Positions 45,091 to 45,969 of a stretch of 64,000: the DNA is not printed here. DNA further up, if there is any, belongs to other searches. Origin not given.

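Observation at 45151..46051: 830-bp zeta-toxin-like ATPase + small-ORF cassette bracketed by 71-bp direct repeats that duplicate the helicase gene 3' end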

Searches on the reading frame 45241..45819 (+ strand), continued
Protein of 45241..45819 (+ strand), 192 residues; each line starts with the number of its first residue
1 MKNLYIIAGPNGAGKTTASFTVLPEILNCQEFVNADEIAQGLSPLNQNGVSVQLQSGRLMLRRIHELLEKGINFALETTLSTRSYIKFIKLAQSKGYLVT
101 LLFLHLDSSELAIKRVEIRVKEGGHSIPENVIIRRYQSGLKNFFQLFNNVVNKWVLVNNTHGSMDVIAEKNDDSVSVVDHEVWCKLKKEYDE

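Call 31: search_solved_structures(query=A2, max_evalue=1, show_alignments=2)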
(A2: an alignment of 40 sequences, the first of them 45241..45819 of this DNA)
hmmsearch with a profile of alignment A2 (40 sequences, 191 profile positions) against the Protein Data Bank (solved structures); distinct sequences matched with E-value up to 1: 21.
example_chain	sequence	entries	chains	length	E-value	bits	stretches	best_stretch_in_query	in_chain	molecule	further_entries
4xrp_A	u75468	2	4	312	0.0098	18.7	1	3-133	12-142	Pnkp1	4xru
2bdt_A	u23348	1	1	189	0.023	17.5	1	1-40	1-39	BH3686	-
9h78_A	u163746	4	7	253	0.18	14.6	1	3-23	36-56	Uncharacterized ABC transporter ATP-binding protein MJ0035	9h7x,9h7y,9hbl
6c2u_A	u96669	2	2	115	0.22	14.3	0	1-18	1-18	phosphate-loop protein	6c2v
4v6w_AQ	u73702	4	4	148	0.32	13.8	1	93-149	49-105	40S ribosomal protein S16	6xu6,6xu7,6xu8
6zu5_LS0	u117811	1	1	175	0.37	13.6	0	21-73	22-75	eL20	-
9q1s_QQ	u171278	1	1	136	0.46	13.2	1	92-149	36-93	Small ribosomal subunit protein uS9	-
6zvj_g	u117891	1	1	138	0.48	13.2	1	92-149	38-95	40S ribosomal protein S16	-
6gz3_BQ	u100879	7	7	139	0.48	13.2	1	92-149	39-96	ribosomal protein uS9 | 40S ribosomal protein S16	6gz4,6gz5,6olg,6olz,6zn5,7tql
6xa1_SQ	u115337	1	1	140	0.49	13.2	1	92-149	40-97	40S ribosomal protein S16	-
3jag_QQ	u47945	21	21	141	0.5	13.1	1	92-149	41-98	uS9 | Ribosomal protein uS9 | 40S ribosomal protein S16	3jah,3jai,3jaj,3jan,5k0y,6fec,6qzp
9q2m_QQ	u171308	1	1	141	0.5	13.1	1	92-149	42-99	Small ribosomal subunit protein uS9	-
11hg_II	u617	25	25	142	0.51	13.1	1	92-149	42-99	Small ribosomal subunit protein uS9 | 40S ribosomal protein S16 | uS9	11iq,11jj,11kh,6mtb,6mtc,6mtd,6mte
6zvh_Q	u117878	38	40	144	0.52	13.1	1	92-149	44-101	40S ribosomal protein S16 | Small ribosomal subunit protein uS9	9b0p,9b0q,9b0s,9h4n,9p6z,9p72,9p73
22tu_SQ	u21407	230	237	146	0.54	13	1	92-149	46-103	40S ribosomal protein S16 | Ribosomal protein uS9 | 40S RIBOSOMAL PROTEIN US9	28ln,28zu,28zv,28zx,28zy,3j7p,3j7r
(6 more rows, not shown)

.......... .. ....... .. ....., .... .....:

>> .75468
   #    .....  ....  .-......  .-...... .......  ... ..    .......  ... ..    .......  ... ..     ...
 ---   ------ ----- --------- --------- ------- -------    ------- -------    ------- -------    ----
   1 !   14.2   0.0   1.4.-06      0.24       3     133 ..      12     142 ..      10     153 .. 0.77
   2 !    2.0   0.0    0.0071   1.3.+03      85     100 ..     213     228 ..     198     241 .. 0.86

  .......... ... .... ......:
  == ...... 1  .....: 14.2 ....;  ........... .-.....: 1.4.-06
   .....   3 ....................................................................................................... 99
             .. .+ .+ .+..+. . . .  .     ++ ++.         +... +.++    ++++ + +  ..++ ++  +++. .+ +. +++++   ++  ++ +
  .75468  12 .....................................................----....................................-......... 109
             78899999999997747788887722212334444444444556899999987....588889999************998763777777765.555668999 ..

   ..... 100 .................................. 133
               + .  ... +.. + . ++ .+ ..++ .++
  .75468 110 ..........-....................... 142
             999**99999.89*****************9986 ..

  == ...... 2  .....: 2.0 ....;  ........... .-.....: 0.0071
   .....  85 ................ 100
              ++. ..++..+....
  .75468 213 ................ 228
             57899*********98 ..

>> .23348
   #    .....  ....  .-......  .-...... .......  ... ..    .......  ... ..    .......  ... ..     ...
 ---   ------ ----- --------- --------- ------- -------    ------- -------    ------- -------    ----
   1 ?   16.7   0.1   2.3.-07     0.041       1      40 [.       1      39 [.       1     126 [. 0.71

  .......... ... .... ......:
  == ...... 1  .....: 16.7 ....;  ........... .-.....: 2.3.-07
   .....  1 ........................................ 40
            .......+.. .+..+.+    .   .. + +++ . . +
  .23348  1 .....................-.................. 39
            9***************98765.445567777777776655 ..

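Call 34: predict_structure(alignment_id=A2)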
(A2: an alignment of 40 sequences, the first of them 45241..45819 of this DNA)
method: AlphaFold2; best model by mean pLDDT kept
length: 192 residues; sequences in the alignment: 40
mean_pLDDT: 87.2   pTM: 0.85
mean pLDDT of the five models: 87.2, 81.4, 80.9, 80.1, 79.3
residues with pLDDT >= 90: 111; 70-90: 66; 50-70: 15; < 50: 0
segments of 3 or more residues with pLDDT < 50: none
pLDDT, mean of each block of 10 residues (from residue 1): 92 77 65 78 71 79 91 91 90 95 95 90 81 94 95 95 90 92 96 87
secondary structure, 60 per line:
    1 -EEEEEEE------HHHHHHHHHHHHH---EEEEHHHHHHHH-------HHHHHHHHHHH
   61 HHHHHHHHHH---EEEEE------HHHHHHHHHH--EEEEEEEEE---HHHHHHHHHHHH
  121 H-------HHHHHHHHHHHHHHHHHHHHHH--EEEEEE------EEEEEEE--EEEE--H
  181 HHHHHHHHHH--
elements in order: E2-8 H15-27 E31-34 H35-42 H50-70 E74-78 H85-94 E97-105 H109-121 H129-150 E153-158 E165-171 E174-177 H180-190

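Call 36: fold_search(model_id=the predicted structure, library=pdb)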
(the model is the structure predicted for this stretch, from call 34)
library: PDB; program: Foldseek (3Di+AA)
matches with E <= 10: 1130; with E <= 0.001: 134
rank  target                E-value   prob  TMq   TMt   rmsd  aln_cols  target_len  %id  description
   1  4z8q_A                1.3e-09  1.00  0.78  0.48   3.9       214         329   19  CRYSTAL STRUCTURE OF AvrRxo1-ORF1:AvrRxo1-ORF2 COMPLEX, SELENOMETHIONINE SUBSTITUTED. (released 2015-09-23)
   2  4z8t_A                1.1e-08  1.00  0.76  0.47   4.1       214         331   18  CRYSTAL STRUCTURE OF AvrRxo1-ORF1:AvrRxo1-ORF2 WITH SULPHATE IONS (released 2015-09-23)
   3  1gvn_B                1.3e-08  1.00  0.63  0.47   3.9       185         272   19  Crystal Structure of the Plasmid Maintenance System epsilon/zeta: Meachnism of toxin inactivation and toxin function (released 2003-01-29)
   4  4z8u_A                1.4e-08  1.00  0.78  0.47   3.9       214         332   19  CRYSTAL STRUCTURE OF AvrRxo1-ORF1:-ORF2 WITH ATP (released 2015-09-23)
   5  3q8x_D                3.1e-08  1.00  0.64  0.48   3.9       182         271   19  Structure of a toxin-antitoxin system bound to its substrate (released 2011-03-09)
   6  2p5t_B                4.2e-08  1.00  0.70  0.57   4.5       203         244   17  Molecular and structural characterization of the PezAT chromosomal toxin-antitoxin system of the human pathogen Strept (released 2007-05-15)
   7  1gvn_D                6.1e-08  1.00  0.63  0.47   4.0       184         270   18  Crystal Structure of the Plasmid Maintenance System epsilon/zeta: Meachnism of toxin inactivation and toxin function (released 2003-01-29)
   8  3q8x_B                6.5e-08  1.00  0.62  0.46   4.2       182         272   19  Structure of a toxin-antitoxin system bound to its substrate (released 2011-03-09)
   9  4z8v_A                7.0e-08  1.00  0.78  0.47   4.0       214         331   18  CRYSTAL STRUCTURE OF AVRRXO1-ORF1:-ORF2 COMPLEX, NATIVE. (released 2015-09-23)
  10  2p5t_D                1.2e-07  1.00  0.65  0.52   8.4       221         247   17  Molecular and structural characterization of the PezAT chromosomal toxin-antitoxin system of the human pathogen Strept (released 2007-05-15)
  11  4gp6_B                1.7e-07  1.00  0.66  0.74   2.7       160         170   18  Polynucleotide kinase (released 2012-11-14)
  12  2p5t_F                2.4e-07  1.00  0.66  0.54   4.7       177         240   19  Molecular and structural characterization of the PezAT chromosomal toxin-antitoxin system of the human pathogen Strept (released 2007-05-15)
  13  4gp6_A                2.9e-07  1.00  0.65  0.73   2.7       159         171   18  Polynucleotide kinase (released 2012-11-14)
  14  2p5t_H                2.9e-07  1.00  0.67  0.54   7.9       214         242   17  Molecular and structural characterization of the PezAT chromosomal toxin-antitoxin system of the human pathogen Strept (released 2007-05-15)
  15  4gp7_A                3.5e-07  1.00  0.67  0.75   2.4       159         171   17  Polynucleotide kinase (released 2012-11-14)
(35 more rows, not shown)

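Call 37: find_encoding_contigs(protein=P0035, flank=3000, max_places=4)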
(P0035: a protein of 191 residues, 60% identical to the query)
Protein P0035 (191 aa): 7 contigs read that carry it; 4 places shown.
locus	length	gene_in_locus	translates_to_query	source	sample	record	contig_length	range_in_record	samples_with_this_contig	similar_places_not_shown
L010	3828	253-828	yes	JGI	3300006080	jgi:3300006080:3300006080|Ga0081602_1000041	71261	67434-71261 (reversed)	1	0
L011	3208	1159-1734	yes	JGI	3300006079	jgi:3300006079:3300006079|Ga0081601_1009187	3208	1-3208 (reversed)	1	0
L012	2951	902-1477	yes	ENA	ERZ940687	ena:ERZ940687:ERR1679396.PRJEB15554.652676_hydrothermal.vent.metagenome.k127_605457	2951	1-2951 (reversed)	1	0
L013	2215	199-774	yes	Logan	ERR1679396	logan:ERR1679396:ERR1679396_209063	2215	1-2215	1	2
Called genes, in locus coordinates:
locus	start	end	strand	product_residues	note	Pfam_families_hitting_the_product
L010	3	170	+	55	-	?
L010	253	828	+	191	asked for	PF06414:Zeta_toxin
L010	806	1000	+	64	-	-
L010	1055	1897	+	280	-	PF13620:CarboxypepD_reg (weak), PF13715:CarbopepD_reg_2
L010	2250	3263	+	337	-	PF20030:bpMoxR, PF00004:AAA (weak), PF07726:AAA_3, PF07728:AAA_5, PF17863:AAA_lid_2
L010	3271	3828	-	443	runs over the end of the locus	PF03435:Sacchrp_dh_NADP, PF16653:Sacchrp_dh_C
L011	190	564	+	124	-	PF13585:CHU_C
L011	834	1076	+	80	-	-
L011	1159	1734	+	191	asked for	PF06414:Zeta_toxin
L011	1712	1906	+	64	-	-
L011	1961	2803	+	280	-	PF13620:CarboxypepD_reg (weak), PF13715:CarbopepD_reg_2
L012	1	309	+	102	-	?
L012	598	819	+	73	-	-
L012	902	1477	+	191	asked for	PF06414:Zeta_toxin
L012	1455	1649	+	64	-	-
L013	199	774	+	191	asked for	PF06414:Zeta_toxin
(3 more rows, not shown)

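Call 38: find_encoding_contigs(protein=P0058, flank=3000, max_places=6)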
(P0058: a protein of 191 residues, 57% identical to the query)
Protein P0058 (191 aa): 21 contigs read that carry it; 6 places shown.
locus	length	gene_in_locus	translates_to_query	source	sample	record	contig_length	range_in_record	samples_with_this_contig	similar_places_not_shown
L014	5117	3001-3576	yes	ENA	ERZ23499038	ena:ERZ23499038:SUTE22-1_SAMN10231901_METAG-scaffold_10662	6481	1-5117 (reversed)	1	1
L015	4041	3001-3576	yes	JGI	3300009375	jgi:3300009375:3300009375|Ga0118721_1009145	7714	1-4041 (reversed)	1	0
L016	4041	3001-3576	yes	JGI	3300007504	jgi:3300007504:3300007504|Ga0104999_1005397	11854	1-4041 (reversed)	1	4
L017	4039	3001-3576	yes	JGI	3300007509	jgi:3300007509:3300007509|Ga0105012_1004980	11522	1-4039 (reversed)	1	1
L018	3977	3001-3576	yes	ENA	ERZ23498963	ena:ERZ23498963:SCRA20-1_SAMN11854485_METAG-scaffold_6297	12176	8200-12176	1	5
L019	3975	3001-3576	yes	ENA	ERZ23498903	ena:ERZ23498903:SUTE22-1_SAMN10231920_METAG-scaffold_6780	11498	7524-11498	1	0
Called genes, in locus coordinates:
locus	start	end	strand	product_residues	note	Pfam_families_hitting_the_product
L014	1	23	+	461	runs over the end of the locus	?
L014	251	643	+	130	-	-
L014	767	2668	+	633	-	PF03600:CitMHS, PF02080:TrkA_C (weak), PF00939:Na_sulph_symp, PF03600:CitMHS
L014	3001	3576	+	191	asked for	PF06414:Zeta_toxin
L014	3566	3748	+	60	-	-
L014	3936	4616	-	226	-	PF12762:DDE_Tnp_IS1595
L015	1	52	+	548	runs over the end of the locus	PF00732:GMC_oxred_N, PF05199:GMC_oxred_C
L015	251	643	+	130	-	-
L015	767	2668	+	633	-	PF03600:CitMHS, PF02080:TrkA_C (weak), PF00939:Na_sulph_symp, PF03600:CitMHS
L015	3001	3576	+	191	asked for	PF06414:Zeta_toxin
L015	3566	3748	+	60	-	-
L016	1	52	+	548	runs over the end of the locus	PF00732:GMC_oxred_N, PF05199:GMC_oxred_C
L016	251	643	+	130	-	-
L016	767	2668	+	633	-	PF03600:CitMHS, PF02080:TrkA_C (weak), PF00939:Na_sulph_symp, PF03600:CitMHS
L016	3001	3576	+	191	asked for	PF06414:Zeta_toxin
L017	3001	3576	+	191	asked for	PF06414:Zeta_toxin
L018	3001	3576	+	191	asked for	PF06414:Zeta_toxin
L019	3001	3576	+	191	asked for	PF06414:Zeta_toxin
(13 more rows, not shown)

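Call 68: search_dna_similar(query=window:45241-45819:+, collection=plasmids, mode=protein, max_rows=15)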
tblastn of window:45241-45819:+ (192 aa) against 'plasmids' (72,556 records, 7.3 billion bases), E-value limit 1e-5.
Records with a match: 637; places in all: 660; records where one place covers at least 80% of the query: 59.
Best place of each record, by identity: 60-80% 1; <60% 636.
By first word of the organism name: Lactiplantibacillus 108; Acinetobacter 97; Agrobacterium 37; Enterococcus 33; Rhizobium 26; Escherichia 21; Zymomonas 18; Clostridium 17; Ralstonia 17; Lacticaseibacillus 15; and 75 more.
By predicted mobility (MOB-suite, as given by PLSDB): conjugative 239; non-mobilizable 203; mobilizable 195.
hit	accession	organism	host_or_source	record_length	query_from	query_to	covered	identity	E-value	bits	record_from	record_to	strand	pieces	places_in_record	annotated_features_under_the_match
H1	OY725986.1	Phocaeicola massiliensis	-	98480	1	147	77%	63.3%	2e-55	195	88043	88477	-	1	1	record has no annotation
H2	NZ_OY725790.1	Parabacteroides distasonis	-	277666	4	187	96%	49.2%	2e-51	184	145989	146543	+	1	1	zeta toxin family protein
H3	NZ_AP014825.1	Geminocystis sp. NIES-3709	-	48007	1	192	100%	46.9%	4e-50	180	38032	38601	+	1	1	zeta toxin family protein | hypothetical protein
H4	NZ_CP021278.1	Legionella pneumophila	Homo sapiens,sputum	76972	1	186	97%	45.5%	1e-41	155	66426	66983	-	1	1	zeta toxin family protein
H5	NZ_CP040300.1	Nostoc sp. TCL26-01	Leiosporoceros dussii,pure culture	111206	1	186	97%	45.2%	2e-44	163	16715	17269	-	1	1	zeta toxin family protein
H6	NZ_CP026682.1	Nostoc sp. 'Peltigera membranacea cyanobiont' N6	Lichen thallus,Peltigera membranacea ...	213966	1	186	97%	43.1%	2e-43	160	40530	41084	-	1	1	zeta toxin family protein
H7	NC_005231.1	Synechocystis sp. PCC 6803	-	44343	2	147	76%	49.3%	2e-36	140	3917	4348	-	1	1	zeta toxin family protein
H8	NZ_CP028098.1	Synechocystis sp. IPPAS B-1465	axenic culture,Synechocystis sp. GT-L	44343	2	147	76%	49.3%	2e-36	140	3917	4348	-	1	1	zeta toxin family protein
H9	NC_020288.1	Synechocystis sp. PCC 6803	-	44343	2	147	76%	49.3%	2e-36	140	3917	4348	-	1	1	zeta toxin family protein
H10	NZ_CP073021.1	Synechocystis sp. PCC 6803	cell culture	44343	2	147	76%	49.3%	2e-36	140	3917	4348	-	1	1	zeta toxin family protein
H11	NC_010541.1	Crocosphaera subtropica ATCC 51142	-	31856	1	147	77%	48.3%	2e-39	149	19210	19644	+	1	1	zeta toxin family protein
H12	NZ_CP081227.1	Phaeobacter inhibens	-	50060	3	185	95%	35.2%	2e-17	113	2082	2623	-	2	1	hypothetical protein (x2)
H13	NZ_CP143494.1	Clostridium perfringens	pig,fecal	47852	4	192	98%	33.3%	4e-19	91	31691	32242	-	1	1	zeta toxin family protein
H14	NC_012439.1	Persephonella marina EX-H1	-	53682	2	184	95%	33.9%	8e-20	93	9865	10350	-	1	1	zeta toxin family protein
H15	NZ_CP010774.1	Phaeobacter piscinae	cell culture,fish larvae aquaculture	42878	4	168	86%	35.8%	3e-22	100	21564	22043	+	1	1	zeta toxin family protein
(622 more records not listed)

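Call 69: search_dna_similar(query=window:45241-45819:+, collection=phages, mode=protein, max_rows=10)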
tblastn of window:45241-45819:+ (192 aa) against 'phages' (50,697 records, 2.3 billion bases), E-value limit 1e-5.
Records with a match: 4; places in all: 4; records where one place covers at least 80% of the query: 0.
Best place of each record, by identity: <60% 4.
By first word of the organism name: Bacteriophage 2; Acinetobacter 2.
By host as written in the record: - 4.
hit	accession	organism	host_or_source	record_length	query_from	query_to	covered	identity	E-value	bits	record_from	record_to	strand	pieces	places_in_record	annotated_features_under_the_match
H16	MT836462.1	Bacteriophage sp.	human fecal samples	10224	4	142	72%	32.1%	6e-15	78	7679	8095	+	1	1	record has no annotation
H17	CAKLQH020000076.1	Acinetobacter phage MD-2021a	not known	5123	6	137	69%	32.8%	1e-13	74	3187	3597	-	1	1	Uncharacterized protein conserved in bacteria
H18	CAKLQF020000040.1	Acinetobacter phage MD-2021a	not known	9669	6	137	69%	32.8%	1e-13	74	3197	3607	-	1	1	Uncharacterized protein conserved in bacteria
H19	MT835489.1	Bacteriophage sp.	human fecal samples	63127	1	136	71%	29.4%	7e-12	69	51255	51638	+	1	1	record has no annotation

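Call 70: get_annotated_region(hit=H2, flank=2500)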
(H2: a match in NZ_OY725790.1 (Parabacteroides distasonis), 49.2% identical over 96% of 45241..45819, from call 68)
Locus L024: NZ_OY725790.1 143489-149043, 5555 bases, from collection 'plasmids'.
description: Parabacteroides distasonis strain Parabacteroides distasonis TSDC17.2-1.1 plasmid 45, complete sequence
organism: Parabacteroides distasonis (NCBI taxid 823)
taxonomy: Bacteria; Bacteroidota; Bacteroidia; Bacteroidales; Tannerellaceae; Parabacteroides; Parabacteroides distasonis
host: -; source: -; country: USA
typing (MOB-suite, as given by PLSDB): non-mobilizable
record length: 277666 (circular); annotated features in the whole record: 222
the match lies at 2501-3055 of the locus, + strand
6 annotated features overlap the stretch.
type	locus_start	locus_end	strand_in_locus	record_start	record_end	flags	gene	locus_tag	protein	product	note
CDS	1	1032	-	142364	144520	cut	-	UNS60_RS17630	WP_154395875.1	elongation factor G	-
CDS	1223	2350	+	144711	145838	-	hemW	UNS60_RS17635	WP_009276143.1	radical SAM family heme chaperone HemW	GO:0006779 - porphyrin-containing compound biosynthetic process [Evidence IEA]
CDS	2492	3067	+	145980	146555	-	-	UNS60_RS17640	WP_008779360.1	zeta toxin family protein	-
CDS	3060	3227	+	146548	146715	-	-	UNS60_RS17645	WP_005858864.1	hypothetical protein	-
CDS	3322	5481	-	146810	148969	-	-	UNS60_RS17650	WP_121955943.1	S46 family peptidase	-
CDS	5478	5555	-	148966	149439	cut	-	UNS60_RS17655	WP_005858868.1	CYTH domain-containing protein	-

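Call 71: get_annotated_region(hit=H3, flank=2500)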
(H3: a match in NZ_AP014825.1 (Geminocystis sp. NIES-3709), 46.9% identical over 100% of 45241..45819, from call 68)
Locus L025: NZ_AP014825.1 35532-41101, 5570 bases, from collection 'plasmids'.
description: Geminocystis sp. NIES-3709 plasmid pGM3709_04, complete sequence
organism: Geminocystis sp. NIES-3709 (NCBI taxid 1617448)
taxonomy: Bacteria; Cyanobacteriota; Cyanophyceae; Chroococcales; Geminocystaceae; Geminocystis; Geminocystis sp. NIES-3709
host: -; source: -; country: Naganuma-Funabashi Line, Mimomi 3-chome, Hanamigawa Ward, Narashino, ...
typing (MOB-suite, as given by PLSDB): non-mobilizable
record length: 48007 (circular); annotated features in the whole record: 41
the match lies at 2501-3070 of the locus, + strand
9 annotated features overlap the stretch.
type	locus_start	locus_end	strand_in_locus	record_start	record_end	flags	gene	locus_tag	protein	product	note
CDS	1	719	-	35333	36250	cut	-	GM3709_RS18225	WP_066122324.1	DUF4007 family protein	-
CDS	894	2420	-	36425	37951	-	-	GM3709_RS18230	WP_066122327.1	AAA family ATPase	-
CDS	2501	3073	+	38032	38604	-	-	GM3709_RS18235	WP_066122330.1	zeta toxin family protein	-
CDS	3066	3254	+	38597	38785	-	-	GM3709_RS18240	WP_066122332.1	hypothetical protein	-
CDS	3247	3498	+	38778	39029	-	-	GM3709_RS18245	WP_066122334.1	hypothetical protein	-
CDS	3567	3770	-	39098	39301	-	-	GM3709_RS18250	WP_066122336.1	DUF2997 domain-containing protein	-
CDS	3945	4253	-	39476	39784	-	-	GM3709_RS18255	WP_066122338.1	DUF1257 domain-containing protein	-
CDS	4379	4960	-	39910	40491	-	-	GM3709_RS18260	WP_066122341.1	RloB family protein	-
CDS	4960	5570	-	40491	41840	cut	-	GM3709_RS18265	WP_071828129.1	ATP-binding protein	-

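Call 73: find_encoding_contigs(protein=P0103, flank=3000, max_places=3)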
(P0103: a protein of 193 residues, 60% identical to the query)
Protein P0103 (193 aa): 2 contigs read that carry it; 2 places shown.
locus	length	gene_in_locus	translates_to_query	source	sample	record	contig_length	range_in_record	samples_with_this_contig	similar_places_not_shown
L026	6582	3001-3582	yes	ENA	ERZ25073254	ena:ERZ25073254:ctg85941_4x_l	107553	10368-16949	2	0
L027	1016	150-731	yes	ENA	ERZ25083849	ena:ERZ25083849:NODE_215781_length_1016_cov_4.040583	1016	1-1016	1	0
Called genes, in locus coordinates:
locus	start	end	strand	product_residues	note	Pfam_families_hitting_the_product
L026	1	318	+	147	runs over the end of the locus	-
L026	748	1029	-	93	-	PF05016:ParE_toxin (weak)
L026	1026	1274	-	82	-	-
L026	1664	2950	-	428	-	PF00665:rve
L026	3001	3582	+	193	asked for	PF06414:Zeta_toxin, PF13671:AAA_33 (weak)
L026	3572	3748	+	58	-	-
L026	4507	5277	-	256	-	PF02661:Fic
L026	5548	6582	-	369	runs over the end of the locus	PF13776:DUF4172, PF02661:Fic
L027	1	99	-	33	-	?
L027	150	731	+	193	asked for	PF06414:Zeta_toxin, PF13671:AAA_33 (weak)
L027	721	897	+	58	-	-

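Call 74: find_encoding_contigs(protein=P0108, flank=3000, max_places=3)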
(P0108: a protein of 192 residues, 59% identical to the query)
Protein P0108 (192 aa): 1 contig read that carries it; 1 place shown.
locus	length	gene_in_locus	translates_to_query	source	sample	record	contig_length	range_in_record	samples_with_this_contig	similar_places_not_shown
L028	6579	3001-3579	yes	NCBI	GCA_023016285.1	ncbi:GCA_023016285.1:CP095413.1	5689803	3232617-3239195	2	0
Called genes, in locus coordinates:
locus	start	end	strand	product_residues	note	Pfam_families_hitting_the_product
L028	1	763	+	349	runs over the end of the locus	PF00142:Fer4_NifH (weak), PF01656:CbiA, PF02374:ArsA_ATPase (weak), PF06564:CBP_BcsQ (faint), PF07015:VirC1 (faint), PF10609:ParA (weak), PF13614:AAA_31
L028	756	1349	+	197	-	PF18735:HEPN_RiboL-PSP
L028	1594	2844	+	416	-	PF01582:TIR (weak), PF08357:SEFIR, PF13676:TIR_2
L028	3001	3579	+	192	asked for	PF06414:Zeta_toxin, PF13671:AAA_33 (weak)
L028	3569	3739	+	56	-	-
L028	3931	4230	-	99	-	PF05016:ParE_toxin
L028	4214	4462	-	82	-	PF09720:Unstab_antitox (weak)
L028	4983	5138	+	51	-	-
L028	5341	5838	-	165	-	-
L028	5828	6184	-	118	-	-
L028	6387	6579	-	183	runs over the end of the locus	-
